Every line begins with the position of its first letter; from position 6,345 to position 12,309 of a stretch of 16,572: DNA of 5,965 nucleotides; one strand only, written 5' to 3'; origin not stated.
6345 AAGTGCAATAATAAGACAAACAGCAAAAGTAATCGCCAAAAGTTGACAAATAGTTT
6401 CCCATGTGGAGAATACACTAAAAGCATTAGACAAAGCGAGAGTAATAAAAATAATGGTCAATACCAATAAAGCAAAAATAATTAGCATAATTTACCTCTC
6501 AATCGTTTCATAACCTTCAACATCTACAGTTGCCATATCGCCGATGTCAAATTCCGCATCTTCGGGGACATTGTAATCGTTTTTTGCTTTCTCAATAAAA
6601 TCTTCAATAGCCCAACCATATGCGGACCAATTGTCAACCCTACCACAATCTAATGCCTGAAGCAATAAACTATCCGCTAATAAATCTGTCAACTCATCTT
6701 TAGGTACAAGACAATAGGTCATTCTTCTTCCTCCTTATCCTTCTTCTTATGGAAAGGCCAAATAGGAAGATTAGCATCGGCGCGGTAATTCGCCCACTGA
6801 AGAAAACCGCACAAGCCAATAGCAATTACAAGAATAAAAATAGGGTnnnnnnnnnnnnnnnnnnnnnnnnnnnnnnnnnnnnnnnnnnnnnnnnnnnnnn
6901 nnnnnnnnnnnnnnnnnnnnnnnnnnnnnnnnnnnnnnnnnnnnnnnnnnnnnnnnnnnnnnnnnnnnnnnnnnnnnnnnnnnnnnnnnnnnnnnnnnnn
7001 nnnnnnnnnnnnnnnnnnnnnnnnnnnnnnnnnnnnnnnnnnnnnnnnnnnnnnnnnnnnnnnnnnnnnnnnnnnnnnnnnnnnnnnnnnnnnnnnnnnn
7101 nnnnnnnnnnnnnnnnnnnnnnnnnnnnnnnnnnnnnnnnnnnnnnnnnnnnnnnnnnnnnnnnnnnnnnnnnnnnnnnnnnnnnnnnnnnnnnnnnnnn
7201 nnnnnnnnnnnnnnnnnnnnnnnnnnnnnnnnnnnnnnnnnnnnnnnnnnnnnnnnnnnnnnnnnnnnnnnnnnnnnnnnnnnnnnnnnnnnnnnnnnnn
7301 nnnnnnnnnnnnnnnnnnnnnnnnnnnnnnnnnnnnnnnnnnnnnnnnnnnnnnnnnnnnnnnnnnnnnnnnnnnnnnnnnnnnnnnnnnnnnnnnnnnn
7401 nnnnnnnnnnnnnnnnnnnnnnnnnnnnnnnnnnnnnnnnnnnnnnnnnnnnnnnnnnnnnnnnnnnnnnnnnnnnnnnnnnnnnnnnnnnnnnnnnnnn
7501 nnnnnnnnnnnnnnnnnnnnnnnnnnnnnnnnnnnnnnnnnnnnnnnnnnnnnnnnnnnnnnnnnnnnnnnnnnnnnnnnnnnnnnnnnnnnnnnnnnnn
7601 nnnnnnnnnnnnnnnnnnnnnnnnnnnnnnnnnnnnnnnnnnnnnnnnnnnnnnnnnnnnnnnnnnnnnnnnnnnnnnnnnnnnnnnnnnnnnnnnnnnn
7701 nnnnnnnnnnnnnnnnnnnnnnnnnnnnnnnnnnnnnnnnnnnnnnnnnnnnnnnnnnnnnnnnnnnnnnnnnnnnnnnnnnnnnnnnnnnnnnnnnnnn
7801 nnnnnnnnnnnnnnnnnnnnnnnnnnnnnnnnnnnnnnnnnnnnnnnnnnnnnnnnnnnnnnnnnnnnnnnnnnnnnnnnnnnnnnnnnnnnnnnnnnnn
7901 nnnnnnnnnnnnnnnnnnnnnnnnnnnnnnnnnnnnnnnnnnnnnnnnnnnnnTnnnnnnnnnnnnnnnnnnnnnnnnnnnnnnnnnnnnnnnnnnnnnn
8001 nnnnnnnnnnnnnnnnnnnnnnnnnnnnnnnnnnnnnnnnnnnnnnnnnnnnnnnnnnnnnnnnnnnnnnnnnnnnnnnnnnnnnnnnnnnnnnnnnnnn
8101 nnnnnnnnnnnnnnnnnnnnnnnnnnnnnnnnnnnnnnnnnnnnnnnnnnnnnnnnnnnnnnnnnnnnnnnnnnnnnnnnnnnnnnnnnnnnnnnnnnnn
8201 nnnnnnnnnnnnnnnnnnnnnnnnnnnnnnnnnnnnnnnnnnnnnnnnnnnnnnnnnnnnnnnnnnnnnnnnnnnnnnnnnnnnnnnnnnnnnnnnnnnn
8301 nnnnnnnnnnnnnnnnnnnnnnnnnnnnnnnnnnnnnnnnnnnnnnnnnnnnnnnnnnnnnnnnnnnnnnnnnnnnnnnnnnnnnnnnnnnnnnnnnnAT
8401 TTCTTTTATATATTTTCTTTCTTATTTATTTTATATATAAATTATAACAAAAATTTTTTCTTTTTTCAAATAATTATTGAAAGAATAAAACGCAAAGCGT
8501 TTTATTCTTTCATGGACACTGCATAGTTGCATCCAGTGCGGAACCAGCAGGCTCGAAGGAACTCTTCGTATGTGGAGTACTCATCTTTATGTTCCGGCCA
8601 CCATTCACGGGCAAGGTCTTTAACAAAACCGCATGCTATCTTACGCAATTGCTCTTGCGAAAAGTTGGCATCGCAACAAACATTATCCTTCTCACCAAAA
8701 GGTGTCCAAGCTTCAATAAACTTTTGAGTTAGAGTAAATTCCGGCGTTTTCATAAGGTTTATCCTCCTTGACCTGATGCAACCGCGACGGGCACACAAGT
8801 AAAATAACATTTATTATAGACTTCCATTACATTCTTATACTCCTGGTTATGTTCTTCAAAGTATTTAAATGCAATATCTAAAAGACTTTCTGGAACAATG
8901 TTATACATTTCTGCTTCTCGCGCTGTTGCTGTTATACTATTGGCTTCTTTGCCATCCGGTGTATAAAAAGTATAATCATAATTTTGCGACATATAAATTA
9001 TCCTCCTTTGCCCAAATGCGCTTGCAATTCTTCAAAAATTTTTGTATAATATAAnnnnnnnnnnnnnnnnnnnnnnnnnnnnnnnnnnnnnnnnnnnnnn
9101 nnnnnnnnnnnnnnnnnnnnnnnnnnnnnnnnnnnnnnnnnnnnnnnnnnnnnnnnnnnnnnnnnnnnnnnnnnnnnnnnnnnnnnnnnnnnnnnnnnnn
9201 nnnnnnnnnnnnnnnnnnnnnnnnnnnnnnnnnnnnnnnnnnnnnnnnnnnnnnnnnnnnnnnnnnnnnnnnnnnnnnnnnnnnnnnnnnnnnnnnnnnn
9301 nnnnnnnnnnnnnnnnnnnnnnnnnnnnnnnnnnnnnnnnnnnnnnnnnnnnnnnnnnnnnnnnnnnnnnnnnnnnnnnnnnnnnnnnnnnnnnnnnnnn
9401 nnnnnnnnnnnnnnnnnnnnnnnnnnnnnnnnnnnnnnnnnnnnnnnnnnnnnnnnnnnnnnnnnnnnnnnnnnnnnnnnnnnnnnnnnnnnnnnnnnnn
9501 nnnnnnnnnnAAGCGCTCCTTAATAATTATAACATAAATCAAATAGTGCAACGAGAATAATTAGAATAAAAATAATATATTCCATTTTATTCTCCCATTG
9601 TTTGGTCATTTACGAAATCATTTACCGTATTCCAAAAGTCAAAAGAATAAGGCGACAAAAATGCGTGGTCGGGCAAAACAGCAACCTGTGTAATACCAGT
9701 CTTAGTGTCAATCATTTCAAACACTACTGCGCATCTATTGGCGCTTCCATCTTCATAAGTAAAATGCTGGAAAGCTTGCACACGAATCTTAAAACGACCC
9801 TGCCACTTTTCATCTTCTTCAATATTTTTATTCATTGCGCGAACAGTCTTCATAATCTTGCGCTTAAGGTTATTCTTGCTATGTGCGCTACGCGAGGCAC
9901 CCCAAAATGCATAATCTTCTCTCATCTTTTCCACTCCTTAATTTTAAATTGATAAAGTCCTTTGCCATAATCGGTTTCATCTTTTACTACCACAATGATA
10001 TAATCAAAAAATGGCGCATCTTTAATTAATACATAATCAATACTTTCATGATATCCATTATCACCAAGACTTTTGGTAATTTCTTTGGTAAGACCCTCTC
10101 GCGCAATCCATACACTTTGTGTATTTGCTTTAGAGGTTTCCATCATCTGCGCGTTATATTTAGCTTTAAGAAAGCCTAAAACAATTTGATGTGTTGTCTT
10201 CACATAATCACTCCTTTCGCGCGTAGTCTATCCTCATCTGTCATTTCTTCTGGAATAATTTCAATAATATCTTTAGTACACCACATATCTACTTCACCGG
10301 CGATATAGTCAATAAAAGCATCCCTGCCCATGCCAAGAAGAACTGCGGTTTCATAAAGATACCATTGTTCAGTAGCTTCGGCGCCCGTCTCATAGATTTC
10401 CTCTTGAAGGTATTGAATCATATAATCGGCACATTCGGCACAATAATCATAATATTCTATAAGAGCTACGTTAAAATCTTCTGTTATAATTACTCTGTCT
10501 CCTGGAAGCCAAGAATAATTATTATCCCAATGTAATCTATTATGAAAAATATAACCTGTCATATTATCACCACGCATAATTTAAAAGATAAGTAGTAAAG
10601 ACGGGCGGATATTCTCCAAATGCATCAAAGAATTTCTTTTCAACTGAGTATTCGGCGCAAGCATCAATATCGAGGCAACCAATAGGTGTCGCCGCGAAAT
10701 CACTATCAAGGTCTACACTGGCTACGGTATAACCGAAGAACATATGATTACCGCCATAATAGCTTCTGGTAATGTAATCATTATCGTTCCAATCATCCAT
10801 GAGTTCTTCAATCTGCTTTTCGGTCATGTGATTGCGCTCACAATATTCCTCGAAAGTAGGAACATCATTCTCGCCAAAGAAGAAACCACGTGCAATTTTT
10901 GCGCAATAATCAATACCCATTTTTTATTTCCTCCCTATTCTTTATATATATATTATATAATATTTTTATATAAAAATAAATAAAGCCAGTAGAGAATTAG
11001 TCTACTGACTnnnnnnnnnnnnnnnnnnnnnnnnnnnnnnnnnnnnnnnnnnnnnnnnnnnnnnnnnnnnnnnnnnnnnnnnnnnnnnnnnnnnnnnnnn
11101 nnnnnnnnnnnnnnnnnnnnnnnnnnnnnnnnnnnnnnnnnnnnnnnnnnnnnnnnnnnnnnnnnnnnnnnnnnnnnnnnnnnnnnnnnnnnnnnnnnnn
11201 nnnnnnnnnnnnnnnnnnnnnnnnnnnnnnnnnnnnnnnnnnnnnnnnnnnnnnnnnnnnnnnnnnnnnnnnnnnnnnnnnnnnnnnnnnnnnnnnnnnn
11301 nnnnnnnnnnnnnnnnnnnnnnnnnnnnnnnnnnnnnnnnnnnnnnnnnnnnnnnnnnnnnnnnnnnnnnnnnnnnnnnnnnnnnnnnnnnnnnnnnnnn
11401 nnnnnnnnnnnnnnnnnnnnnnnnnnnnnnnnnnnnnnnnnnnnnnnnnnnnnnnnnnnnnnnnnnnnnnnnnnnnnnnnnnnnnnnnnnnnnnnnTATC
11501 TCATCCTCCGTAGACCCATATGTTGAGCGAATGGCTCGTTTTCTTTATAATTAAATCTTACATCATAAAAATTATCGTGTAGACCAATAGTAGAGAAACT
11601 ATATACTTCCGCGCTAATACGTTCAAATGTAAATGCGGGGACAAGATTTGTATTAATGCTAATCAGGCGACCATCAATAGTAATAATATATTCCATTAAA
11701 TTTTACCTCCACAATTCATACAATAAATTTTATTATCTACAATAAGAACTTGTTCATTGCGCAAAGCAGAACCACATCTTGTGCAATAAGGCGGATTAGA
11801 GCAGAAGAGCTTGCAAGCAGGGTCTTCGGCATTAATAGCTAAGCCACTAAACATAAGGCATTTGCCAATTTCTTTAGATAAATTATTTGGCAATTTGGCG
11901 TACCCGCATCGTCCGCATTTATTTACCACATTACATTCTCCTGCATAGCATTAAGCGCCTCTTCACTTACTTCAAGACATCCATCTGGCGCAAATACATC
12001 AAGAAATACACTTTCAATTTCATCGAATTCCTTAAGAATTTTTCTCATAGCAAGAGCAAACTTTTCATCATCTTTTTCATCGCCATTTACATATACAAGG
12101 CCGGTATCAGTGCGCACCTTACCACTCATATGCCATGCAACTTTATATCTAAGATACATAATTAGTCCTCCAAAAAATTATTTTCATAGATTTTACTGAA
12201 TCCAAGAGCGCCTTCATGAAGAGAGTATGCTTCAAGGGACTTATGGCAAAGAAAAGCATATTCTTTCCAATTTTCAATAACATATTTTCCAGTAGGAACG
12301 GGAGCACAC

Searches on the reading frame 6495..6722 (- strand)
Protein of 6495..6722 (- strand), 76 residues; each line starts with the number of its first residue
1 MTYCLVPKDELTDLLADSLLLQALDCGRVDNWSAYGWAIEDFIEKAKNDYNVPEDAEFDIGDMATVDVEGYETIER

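Call 62: search_protein_families(library=pfam, proteins=[window:6495-6722:-], max_evalue=0.01)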
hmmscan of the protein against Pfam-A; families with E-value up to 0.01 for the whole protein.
window:6495-6722:- (76 aa): 1 family
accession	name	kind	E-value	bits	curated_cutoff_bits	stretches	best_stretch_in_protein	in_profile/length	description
PF25708.1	Phage_T7_Gp5_9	-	1.8e-06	28.2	24.5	1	6-40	7-40/46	Phage T7 gp5.9 RecBCD inhibitor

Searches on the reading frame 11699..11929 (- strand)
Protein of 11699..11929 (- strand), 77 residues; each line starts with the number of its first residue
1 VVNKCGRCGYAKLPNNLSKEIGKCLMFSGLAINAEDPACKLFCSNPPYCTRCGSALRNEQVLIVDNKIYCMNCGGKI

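Call 9: search_protein_families(library=pfam, proteins=[window:11699-11929:-], max_evalue=0.01)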
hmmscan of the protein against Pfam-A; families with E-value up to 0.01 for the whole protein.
window:11699-11929:- (77 aa): 2 families
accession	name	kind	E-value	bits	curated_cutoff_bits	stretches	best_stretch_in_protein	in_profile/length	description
PF13240.11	Zn_Ribbon_1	-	0.0023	18.1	25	0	65-75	11-21/23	zinc-ribbon domain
PF00412.28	LIM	-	0.005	17.5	22.9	1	49-73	29-53/58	LIM domain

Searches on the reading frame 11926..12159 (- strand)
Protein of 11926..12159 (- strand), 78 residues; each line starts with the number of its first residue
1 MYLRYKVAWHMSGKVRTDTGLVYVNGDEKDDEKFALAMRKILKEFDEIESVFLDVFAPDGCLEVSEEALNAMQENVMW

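Call 4: search_protein_families(library=pfam, proteins=[window:11926-12159:-], max_evalue=1)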
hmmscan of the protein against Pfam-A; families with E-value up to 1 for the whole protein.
window:11926-12159:- (78 aa): 0 families

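Call 5: search_protein_families(library=phrogs, proteins=[window:11926-12159:-], max_evalue=1)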
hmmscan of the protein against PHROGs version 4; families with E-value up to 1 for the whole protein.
window:11926-12159:- (78 aa): 1 family
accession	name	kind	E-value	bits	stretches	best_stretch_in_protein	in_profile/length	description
phrog_8964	-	unknown function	0.21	11.7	1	22-58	224-261/302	-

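Call 63: search_protein_families(library=padloc, proteins=[window:11926-12159:-], max_evalue=1)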
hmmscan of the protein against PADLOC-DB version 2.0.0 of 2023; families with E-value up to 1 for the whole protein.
window:11926-12159:- (78 aa): 0 families
